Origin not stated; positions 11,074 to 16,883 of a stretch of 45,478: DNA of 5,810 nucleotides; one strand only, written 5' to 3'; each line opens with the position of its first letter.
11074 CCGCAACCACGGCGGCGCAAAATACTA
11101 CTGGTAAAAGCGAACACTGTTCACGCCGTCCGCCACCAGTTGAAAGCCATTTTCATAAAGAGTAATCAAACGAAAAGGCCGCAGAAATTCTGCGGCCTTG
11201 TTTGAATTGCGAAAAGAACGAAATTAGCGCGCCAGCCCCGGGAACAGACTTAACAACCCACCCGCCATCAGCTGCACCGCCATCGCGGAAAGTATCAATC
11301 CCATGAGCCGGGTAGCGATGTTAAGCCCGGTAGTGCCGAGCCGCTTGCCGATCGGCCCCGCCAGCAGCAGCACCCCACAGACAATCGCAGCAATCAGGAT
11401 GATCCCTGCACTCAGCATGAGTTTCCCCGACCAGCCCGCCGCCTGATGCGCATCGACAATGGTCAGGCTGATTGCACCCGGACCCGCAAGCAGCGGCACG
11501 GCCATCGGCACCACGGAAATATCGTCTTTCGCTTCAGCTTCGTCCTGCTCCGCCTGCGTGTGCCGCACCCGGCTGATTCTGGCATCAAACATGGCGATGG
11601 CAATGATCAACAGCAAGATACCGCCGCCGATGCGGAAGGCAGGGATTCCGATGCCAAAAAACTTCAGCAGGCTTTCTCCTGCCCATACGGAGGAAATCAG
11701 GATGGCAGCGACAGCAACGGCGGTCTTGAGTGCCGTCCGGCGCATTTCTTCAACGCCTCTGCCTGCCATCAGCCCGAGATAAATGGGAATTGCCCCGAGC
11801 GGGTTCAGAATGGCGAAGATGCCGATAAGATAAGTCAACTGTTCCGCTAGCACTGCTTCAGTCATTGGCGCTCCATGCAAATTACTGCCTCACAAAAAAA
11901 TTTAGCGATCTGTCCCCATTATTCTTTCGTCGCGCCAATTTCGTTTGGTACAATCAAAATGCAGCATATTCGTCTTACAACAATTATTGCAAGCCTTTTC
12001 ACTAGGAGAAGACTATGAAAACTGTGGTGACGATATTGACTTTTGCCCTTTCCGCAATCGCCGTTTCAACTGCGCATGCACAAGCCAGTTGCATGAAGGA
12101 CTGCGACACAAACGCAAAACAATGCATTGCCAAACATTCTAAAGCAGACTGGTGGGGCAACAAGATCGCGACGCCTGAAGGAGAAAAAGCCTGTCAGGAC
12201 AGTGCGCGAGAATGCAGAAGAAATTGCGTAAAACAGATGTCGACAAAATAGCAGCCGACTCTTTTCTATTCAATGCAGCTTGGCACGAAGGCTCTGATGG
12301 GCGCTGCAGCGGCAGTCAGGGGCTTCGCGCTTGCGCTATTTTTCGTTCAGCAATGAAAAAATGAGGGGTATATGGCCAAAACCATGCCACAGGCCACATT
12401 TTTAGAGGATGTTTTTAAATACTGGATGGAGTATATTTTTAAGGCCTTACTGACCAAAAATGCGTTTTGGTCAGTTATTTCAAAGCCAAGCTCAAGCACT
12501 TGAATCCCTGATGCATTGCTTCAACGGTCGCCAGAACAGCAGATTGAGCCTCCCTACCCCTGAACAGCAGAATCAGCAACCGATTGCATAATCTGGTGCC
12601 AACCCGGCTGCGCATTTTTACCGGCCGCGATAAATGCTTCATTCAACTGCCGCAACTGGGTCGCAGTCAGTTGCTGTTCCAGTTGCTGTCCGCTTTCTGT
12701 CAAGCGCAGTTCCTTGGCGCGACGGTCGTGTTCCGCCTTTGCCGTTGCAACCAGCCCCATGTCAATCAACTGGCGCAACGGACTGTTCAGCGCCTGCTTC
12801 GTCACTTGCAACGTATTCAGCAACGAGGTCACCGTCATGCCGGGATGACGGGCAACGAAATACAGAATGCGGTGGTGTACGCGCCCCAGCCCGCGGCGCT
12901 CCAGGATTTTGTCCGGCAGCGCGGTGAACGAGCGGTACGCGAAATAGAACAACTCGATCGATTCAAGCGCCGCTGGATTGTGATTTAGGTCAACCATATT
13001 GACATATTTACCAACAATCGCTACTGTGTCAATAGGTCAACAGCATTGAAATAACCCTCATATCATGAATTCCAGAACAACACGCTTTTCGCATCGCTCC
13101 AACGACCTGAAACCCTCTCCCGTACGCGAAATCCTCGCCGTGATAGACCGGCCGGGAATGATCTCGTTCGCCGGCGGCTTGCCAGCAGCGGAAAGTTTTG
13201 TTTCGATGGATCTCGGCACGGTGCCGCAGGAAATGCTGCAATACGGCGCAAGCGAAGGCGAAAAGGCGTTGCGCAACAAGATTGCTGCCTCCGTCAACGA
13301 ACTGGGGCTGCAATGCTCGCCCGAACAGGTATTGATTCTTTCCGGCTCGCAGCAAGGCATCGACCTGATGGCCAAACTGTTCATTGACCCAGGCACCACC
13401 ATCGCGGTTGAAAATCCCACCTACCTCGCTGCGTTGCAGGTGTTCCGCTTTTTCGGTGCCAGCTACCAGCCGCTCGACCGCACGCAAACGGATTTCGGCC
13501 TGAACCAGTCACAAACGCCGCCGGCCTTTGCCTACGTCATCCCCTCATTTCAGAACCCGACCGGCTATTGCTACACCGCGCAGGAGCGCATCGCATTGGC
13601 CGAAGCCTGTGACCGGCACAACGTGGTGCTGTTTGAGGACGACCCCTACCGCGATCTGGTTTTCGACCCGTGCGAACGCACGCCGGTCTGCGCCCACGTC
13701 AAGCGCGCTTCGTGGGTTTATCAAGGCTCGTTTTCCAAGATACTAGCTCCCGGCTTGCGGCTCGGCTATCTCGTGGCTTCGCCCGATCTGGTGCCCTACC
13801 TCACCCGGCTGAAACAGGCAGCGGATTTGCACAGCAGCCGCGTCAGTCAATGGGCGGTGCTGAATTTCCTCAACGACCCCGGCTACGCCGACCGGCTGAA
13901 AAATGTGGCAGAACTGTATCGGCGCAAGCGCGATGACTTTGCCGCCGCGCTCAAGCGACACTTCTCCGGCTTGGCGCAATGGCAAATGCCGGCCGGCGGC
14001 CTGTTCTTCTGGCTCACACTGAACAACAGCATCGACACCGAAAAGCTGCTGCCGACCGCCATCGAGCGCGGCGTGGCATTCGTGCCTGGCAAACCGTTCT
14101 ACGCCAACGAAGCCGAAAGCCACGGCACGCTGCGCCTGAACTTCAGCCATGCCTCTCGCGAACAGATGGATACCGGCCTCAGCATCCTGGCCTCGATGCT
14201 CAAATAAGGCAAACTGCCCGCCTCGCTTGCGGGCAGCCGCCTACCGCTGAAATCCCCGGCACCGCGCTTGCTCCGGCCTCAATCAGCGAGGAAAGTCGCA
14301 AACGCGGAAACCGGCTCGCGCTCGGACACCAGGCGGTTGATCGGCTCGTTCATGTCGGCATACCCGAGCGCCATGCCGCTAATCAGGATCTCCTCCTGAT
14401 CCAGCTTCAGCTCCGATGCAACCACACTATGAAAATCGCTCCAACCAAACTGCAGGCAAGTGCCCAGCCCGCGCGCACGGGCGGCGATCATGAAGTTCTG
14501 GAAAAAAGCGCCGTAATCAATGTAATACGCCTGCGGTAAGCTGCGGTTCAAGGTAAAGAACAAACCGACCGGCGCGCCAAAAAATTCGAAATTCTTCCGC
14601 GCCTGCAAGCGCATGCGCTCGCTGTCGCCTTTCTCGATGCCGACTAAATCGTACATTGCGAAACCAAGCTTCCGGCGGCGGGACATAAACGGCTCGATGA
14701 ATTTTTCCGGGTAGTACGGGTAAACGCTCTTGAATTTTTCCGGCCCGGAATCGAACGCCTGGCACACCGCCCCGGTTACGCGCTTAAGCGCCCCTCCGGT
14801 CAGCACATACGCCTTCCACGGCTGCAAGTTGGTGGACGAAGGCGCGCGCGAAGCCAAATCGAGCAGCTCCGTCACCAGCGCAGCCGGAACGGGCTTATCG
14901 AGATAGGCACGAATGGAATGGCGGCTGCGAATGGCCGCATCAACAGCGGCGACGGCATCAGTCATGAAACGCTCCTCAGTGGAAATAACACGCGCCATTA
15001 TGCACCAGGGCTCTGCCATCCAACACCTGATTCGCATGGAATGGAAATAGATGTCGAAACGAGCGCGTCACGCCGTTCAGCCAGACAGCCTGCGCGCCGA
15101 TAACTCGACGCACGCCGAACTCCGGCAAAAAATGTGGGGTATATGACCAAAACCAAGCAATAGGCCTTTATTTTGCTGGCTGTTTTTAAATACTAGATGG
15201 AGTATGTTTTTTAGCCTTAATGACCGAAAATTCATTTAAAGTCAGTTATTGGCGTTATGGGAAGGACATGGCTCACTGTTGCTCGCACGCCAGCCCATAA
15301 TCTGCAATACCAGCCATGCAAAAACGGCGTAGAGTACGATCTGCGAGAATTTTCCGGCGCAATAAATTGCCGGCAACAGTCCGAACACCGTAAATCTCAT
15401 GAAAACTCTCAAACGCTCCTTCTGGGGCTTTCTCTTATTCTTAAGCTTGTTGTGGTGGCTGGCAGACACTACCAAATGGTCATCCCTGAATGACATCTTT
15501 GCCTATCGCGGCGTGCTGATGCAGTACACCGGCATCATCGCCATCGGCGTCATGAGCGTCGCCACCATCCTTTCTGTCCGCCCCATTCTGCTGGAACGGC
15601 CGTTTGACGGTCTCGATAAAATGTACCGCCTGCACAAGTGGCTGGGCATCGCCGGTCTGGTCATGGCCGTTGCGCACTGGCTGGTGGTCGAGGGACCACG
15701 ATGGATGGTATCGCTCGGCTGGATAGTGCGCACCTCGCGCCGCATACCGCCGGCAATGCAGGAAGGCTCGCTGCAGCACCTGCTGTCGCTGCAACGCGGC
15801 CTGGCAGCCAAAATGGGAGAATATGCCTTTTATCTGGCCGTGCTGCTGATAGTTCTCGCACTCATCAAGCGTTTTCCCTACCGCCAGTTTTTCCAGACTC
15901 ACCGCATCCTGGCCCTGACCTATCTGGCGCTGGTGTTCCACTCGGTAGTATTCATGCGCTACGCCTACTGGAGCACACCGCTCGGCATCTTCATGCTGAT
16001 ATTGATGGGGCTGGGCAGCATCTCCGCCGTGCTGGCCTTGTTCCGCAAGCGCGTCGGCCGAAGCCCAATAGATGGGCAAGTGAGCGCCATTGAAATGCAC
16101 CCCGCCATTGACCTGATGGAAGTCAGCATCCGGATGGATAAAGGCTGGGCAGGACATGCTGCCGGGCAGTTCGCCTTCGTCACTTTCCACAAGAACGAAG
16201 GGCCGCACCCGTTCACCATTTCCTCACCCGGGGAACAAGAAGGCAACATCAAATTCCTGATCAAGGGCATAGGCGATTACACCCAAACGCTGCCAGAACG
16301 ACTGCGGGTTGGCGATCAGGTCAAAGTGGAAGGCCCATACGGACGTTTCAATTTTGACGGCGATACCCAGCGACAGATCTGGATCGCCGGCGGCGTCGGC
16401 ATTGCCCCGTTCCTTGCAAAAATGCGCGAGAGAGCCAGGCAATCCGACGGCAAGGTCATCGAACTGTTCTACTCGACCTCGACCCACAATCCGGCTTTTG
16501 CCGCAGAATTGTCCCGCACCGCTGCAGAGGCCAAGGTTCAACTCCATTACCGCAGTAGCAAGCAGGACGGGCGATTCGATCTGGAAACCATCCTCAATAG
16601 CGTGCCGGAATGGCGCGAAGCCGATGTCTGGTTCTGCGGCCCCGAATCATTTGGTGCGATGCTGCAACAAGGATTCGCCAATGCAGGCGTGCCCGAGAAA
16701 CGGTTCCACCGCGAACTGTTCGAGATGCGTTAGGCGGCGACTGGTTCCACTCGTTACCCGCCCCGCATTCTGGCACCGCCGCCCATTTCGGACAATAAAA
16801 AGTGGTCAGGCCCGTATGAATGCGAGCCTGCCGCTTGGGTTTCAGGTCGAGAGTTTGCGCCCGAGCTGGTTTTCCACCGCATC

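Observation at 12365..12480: Dispersed ~115-nt intergenic repeat family: six clear copies and one degenerate copy in 45 kb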

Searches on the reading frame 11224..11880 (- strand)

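Call 10: search_protein_families(library=ncbifam, proteins=[window:11224-11880:-])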
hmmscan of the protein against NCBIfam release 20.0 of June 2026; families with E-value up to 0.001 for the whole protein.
window:11224-11880:- (218 aa): 5 families
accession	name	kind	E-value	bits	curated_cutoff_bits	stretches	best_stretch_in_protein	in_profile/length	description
NF008320.0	PRK11111.1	equivalog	5.9e-56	189.2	216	1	14-217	11-214/215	YchE family NAAT transporter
TIGR00427.1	TIGR00427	subfamily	8.4e-50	169.3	99.2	1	16-209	9-201/201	NAAT family transporter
NF008228.0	PRK10995.1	equivalog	8.4e-37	126.5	162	1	17-212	11-216/223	MarC family NAAT transporter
NF008010.0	PRK10739.1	equivalog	5.4e-21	75.5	215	1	18-209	8-191/197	YhgN family NAAT transporter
NF008201.0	PRK10958.1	equivalog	0.00036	20.1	165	1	12-118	8-115/212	leucine efflux protein LeuE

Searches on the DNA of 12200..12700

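Call 7: search_rna_families(source=window, start=12200, end=12700, threshold=evalue, max_evalue=10)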
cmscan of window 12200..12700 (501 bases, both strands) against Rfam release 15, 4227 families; matches with E-value up to 10: 3.
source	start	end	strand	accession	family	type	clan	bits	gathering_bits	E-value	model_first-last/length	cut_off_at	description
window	12448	12482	+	RF01464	rliA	Gene; sRNA;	-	15.7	50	1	1-224/224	no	Listeria sRNA rliA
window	12417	12480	-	RF01637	ceN47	Gene; snRNA; snoRNA; CD-box;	-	13.5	35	2.3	1-155/155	no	Nematode snoRNA ceN47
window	12406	12438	+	RF02596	cyano_het_sRNA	Gene; sRNA;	-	13.2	35.7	7.1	1-56/56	no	Cyanobacteria heterocyst sRNA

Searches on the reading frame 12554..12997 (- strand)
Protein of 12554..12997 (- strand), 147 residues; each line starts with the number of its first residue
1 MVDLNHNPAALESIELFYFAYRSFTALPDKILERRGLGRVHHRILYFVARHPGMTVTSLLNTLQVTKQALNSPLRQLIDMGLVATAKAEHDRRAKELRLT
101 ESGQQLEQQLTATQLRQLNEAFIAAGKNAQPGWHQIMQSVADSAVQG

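Call 10: search_protein_families(library=ncbifam, proteins=[window:12554-12997:-])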
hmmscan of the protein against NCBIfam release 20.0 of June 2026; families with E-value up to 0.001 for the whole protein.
window:12554-12997:- (147 aa): 12 families
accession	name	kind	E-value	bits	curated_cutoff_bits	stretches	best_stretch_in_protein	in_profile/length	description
NF045593.1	bilirub_TF_BilQ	equivalog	1.5e-08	34.5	125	1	21-112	12-103/135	bilirubin utilization transcriptional regulator BilQ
TIGR02337.1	HpaR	equivalog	1.6e-06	27.9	121.2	1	31-114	20-103/130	homoprotocatechuate degradation operon regulator HpaR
NF053777.1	Saro0803TransReg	equivalog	3.2e-06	26.9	200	1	41-109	39-107/140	Saro_0803 family transcriptional regulator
NF002926.0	PRK03573.1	equivalog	3.6e-06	26.9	120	1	22-112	14-105/144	transcriptional regulator SlyA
NF053814.1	teico_TcaR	equivalog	1.5e-05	25.1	170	1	42-109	41-110/151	MarR family transcriptional regulator TcaR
NF052638.1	TransRegOhrRVib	equivalog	1.8e-05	24.5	200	1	40-111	38-109/141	transcriptional regulator OhrR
NF038251.1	AdcR_fam_Zn_TF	equivalog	2.8e-05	24.4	175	1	44-108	41-104/143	zinc-dependent MarR family transcriptional regulator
NF047395.1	TransRegLtdR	equivalog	4.9e-05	23.1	250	1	73-118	85-130/166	transcriptional regulator LdtR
NF053606.1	Sta1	subfamily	0.0001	22.3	80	1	39-94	20-75/100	Sta1 family transcriptional regulator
TIGR04472.1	reg_rSAM_mob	hypoth_equivalog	0.00021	21.4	240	1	41-110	33-102/141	radical SAM mobile pair system MarR family transcriptional regulator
NF040939.2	trans_reg_lrs14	equivalog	0.0005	20.1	90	1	49-92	31-75/103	Lrs14 family HTH-type transcriptional regulator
NF050133.1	TransRegFabT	equivalog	0.0007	19.9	200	1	48-106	38-96/138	fatty acid biosynthesis transcriptional regulator FabT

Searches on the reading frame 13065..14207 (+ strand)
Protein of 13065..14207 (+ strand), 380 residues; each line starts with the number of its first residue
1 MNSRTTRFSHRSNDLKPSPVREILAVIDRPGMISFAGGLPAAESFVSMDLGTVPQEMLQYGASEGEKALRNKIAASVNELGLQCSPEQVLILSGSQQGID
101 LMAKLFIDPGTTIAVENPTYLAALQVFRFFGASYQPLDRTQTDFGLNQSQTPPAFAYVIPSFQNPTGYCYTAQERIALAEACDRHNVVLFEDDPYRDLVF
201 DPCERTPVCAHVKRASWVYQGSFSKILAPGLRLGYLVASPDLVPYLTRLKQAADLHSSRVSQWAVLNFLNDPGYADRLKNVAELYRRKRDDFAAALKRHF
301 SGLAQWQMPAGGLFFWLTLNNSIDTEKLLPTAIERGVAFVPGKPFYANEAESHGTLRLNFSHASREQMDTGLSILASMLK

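Call 11: search_protein_families(library=ncbifam, proteins=[window:13065-14207:+])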
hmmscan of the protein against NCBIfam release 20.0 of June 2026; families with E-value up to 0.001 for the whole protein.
window:13065-14207:+ (380 aa): 66 families (the best 25 are shown)
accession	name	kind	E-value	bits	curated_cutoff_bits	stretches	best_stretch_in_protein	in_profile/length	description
NF052282.1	PLP_TF_PdxR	equivalog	3.9e-63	214.1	320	1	54-375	124-447/448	MocR-like pyridoxine biosynthesis transcription factor PdxR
NF052290.2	MocR_like_YczR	exception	2.1e-57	194.9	487.4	1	56-376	132-455/458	MocR-like transcription factor YczR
NF052281.1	rhizopine_MocR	equivalog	8.8e-50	169.7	650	1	49-378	148-478/479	rhizopine catabolism transcriptional regulator MocR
NF041364.1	GntC_guanitoxin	equivalog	4.3e-43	147.6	415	1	57-365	30-344/356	guanitoxin biosynthesis PLP-dependent (S)-gamma-hydroxy-L-arginine cyclodehydratase GntC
TIGR04461.1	endura_MppQ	equivalog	1.5e-42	146.1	540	1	57-362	47-363/392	enduracididine biosynthesis enzyme MppQ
NF052285.1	GABA_TF_GabR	exception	1.1e-31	110.2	600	1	55-377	125-454/456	MocR-like transcriptional regulator GabR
NF052286.1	ecto_TF_EhuR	exception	1.6e-31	109.3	480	1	57-379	129-449/458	MocR-like ectoine utilization transcription factor EhuR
NF006967.0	PRK09440.1-5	equivalog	1.2e-26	93.5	402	2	163-379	194-415/424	valine--pyruvate transaminase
NF005744.0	PRK07568.1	subfamily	4.7e-26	91.5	389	1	47-379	49-390/398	pyridoxal phosphate-dependent aminotransferase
NF005732.0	PRK07550.1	equivalog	1.3e-25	90.3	366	1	55-369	61-378/389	aminotransferase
NF004770.0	PRK06108.1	subfamily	1e-24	87.1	422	1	5-379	10-392/396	pyridoxal phosphate-dependent aminotransferase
TIGR03947.1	viomycin_VioD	equivalog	1.3e-23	83.5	390.9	1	49-379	36-359/359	capreomycidine synthase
NF006569.0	PRK09082.1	subfamily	6.6e-23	81.4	420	1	54-363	57-372/386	methionine aminotransferase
NF005305.0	PRK06836.1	equivalog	8.4e-23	81.2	376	1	53-361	64-374/396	pyridoxal phosphate-dependent aminotransferase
NF006514.0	PRK08960.1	equivalog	1.5e-22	80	554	1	42-371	47-377/388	pyridoxal phosphate-dependent aminotransferase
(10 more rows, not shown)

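Call 54: find_related_loci(query=window:13140-14207:+, collection=metagenome_contigs, flank=10000)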
Query window:13140-14207:+ (355 aa) in metagenome_contigs; peptide patterns used: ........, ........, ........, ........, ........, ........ (x = any residue, [..] = any of these).
493 stretches matched a pattern; 357 encode a relative of the query (tblastn E <= 1e-3); the best 80 are kept; 80 distinct loci.
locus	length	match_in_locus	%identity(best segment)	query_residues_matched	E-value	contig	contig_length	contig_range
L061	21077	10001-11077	91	1-355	0e+0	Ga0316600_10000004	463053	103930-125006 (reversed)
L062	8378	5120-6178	68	1-354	6e-162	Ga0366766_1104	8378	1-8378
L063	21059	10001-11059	66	1-354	6e-157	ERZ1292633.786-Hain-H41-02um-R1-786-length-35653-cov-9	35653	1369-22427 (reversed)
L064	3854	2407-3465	66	1-354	5e-162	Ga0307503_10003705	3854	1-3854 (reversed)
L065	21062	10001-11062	67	1-355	2e-156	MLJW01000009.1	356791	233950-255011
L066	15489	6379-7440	66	1-355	2e-156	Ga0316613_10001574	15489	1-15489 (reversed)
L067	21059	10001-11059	66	1-354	5e-156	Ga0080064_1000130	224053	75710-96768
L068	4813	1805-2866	65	1-355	6e-159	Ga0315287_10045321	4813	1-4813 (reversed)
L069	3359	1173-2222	66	1-351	2e-162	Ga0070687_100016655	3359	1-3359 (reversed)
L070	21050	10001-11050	66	1-351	1e-155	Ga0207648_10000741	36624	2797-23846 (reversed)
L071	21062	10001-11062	65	1-355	4e-155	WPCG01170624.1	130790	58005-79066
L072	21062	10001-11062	65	1-355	5e-155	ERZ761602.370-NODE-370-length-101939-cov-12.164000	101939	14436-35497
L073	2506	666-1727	66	1-355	7e-165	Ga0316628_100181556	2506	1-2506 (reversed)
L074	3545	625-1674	65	1-351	3e-161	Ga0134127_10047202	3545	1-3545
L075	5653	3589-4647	67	1-354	2e-156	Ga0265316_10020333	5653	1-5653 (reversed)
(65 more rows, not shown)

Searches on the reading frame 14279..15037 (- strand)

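Call 10: search_protein_families(library=ncbifam, proteins=[window:14279-15037:-])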
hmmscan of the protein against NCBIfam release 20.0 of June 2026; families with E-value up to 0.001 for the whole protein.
window:14279-15037:- (252 aa): 8 families
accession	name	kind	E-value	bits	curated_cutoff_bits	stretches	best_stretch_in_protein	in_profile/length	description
TIGR02476.1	BluB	equivalog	9.3e-12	44.7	150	1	26-88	3-65/205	5,6-dimethylbenzimidazole synthase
NF008033.1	PRK10765.1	equivalog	4.2e-08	32.9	223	0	173-231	106-164/240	oxygen-insensitive NADPH nitroreductase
NF047509.1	Rv3131_FMN_oxido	subfamily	2.6e-06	27.2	199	0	58-77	2-21/319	Acg family FMN-binding oxidoreductase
NF009810.0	PRK13294.1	equivalog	2.6e-06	26.6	304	0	31-80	253-302/449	coenzyme F420-0:L-glutamate ligase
NF005901.0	PRK07877.1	equivalog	1.6e-05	23.3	476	1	19-78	341-400/722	Rv1355c family protein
TIGR03553.1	F420_FbiB_CTERM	equivalog_domain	3.1e-05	23.8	249.55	0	171-230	119-178/194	F420 biosynthesis protein FbiB, C-terminal domain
NF003768.0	PRK05365.1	equivalog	4e-05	23.2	152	1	30-79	12-61/200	malonic semialdehyde reductase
NF008275.0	PRK11053.1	equivalog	0.00022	20.8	227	1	34-80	5-52/217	oxygen-insensitive NAD(P)H nitroreductase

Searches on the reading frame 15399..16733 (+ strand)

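Call 10: search_protein_families(library=ncbifam, proteins=[window:15399-16733:+])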
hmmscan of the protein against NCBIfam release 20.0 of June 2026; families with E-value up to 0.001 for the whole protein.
window:15399-16733:+ (444 aa): 19 families
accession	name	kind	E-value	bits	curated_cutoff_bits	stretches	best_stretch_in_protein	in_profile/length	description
NF040810.1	BenC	equivalog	1.6e-17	63.7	430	1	220-442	101-331/333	benzoate 1,2-dioxygenase electron transfer component BenC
NF009805.0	PRK13289.1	equivalog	5.6e-17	61.7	432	1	290-442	227-393/399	NO-inducible flavohemoprotein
NF007964.0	PRK10684.1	equivalog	5.3e-14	51.9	383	1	249-442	33-238/333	NADH oxidoreductase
NF045803.1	MethMoxFADbindMmoC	equivalog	9.3e-14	50.9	500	1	253-441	140-340/343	aromatic/alkene monooxygenase hydroxylase FAD-binding subunit MmoC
NF000796.0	PRK00054.1-1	equivalog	1.8e-13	50.3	224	1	244-417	21-180/254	dihydroorotate dehydrogenase electron transfer subunit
TIGR02160.1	PA_CoA_Oxy5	hypoth_equivalog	1.7e-11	43.6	420.8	1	285-443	66-243/352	1,2-phenylacetyl-CoA epoxidase subunit PaaE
NF004862.0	PRK06222.1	subfamily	3.4e-10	39.9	220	1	252-393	27-167/281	sulfide/dihydroorotate dehydrogenase-like FAD/NAD-binding protein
NF008822.0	PRK11872.1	equivalog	1.5e-09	37.3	402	1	238-379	122-263/341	anthranilate 1,2-dioxygenase electron transfer component AntC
NF058606.1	GlBtMonoRdsGbcB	equivalog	3.2e-09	36.2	500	1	292-442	86-248/362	glycine betaine monooxygenase reductase subunit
NF000798.0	PRK00054.1-3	equivalog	3.8e-09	36.5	219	1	252-352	30-126/244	dihydroorotate dehydrogenase electron transfer subunit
NF006220.0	PRK08345.1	subfamily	2.7e-08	33.4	395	1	253-371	43-163/294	cytochrome-c3 hydrogenase subunit gamma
NF009414.0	PRK12778.1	equivalog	1.6e-07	30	1103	1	252-380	27-154/752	bifunctional dihydroorotate dehydrogenase B NAD binding subunit/NADPH-dependent glutamate synthase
NF005963.0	PRK08051.1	equivalog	8.1e-07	28.6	230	1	240-385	19-165/233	NAD(P)H-flavin reductase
NF009415.0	PRK12779.1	equivalog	3.7e-06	25.1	1519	1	244-348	668-775/944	putative bifunctional glutamate synthase subunit beta/2-polyprenylphenol hydroxylase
TIGR01941.1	nqrF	equivalog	4e-06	26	295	1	302-370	249-318/405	NADH:ubiquinone reductase (Na(+)-transporting) subunit F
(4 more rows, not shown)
